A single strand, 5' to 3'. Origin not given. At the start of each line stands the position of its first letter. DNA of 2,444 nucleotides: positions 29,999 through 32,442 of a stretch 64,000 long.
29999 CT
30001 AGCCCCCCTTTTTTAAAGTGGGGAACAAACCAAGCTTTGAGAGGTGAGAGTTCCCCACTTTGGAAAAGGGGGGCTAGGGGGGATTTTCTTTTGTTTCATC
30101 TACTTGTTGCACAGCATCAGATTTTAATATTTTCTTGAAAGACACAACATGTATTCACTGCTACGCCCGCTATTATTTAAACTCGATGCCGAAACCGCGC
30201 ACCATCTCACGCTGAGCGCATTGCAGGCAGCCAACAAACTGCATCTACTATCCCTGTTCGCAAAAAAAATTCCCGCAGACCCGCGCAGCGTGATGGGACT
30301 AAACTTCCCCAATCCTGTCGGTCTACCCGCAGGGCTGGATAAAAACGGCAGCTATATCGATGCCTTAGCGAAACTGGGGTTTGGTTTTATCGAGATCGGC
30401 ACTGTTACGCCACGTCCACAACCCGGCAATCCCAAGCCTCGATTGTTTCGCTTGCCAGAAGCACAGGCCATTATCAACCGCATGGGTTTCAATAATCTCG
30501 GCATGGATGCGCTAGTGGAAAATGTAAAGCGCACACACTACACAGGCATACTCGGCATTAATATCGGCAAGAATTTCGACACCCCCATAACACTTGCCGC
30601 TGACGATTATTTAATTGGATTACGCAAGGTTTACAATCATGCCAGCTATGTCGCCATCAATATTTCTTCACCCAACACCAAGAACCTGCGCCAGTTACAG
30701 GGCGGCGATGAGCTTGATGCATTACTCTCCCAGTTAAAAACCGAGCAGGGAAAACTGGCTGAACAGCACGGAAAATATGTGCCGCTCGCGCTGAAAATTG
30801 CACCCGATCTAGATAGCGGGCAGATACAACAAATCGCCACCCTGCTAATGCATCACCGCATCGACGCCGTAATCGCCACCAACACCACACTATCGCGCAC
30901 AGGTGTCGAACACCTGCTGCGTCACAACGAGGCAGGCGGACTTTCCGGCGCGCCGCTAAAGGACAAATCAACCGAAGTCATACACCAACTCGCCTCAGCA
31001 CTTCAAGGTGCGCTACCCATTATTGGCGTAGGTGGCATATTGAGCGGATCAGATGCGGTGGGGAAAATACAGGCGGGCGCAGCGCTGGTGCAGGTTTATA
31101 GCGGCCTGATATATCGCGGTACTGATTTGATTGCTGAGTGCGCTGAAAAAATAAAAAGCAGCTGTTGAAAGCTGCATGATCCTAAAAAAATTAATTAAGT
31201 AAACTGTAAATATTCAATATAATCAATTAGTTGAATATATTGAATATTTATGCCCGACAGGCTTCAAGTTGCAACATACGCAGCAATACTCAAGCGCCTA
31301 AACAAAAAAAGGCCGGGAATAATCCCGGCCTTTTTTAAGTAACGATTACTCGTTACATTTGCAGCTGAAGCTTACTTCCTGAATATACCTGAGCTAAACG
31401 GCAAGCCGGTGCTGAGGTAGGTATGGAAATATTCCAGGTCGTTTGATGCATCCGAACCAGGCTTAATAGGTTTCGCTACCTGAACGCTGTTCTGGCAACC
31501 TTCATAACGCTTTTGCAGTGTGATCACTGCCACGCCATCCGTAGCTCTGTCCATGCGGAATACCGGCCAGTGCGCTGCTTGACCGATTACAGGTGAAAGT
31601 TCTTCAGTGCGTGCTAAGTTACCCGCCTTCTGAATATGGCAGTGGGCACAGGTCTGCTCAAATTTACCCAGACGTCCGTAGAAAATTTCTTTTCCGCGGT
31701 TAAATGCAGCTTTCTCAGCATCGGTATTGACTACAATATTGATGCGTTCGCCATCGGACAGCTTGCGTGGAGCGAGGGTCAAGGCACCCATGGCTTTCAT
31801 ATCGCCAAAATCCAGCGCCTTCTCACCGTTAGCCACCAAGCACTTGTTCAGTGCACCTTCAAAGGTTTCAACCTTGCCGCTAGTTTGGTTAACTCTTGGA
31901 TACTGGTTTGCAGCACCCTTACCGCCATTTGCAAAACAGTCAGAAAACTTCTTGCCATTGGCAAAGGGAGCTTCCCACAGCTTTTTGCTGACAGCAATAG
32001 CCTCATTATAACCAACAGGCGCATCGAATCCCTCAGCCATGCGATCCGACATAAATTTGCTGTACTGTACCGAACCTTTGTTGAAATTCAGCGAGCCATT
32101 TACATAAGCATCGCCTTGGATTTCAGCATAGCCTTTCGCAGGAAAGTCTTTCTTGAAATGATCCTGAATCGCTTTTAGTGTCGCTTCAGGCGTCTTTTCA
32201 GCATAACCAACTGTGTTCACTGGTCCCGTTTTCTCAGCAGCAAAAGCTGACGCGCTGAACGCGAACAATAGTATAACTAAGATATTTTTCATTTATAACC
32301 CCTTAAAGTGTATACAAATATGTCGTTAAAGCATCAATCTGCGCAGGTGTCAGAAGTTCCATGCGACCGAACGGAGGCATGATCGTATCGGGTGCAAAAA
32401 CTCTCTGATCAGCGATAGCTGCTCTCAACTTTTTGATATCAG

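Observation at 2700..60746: AT-rich intergenic element with an IHF-consensus core, 14 copies in 64 kb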

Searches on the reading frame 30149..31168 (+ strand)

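Call 37: search_protein_families(library=pfam, proteins=[window:30149-31168:+], max_evalue=0.00001)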
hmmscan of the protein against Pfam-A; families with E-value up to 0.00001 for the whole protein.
window:30149-31168:+ (339 aa): 1 family
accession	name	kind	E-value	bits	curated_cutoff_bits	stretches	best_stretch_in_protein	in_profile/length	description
PF01180.27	DHO_dh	-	1.6e-82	277.4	27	1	47-337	5-289/291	Dihydroorotate dehydrogenase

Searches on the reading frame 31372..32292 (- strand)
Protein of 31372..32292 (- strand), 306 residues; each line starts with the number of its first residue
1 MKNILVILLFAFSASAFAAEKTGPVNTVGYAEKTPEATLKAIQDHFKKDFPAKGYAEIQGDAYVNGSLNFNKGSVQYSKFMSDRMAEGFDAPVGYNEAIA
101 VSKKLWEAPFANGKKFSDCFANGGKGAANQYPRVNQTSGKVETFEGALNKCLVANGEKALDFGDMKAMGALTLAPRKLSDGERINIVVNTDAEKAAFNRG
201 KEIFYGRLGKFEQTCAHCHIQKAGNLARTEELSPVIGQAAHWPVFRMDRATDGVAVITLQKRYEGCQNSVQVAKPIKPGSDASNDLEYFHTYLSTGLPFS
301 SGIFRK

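Call 37: search_protein_families(library=pfam, proteins=[window:31372-32292:-], max_evalue=0.00001)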
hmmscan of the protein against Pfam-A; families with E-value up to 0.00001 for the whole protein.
window:31372-32292:- (306 aa): 1 family
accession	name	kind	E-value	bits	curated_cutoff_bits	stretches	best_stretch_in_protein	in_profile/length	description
PF21342.2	SoxA-TsdA_cyt-c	-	2.2e-16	60.1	27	1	103-181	3-85/88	SoxA/TsdA, cytochrome c domain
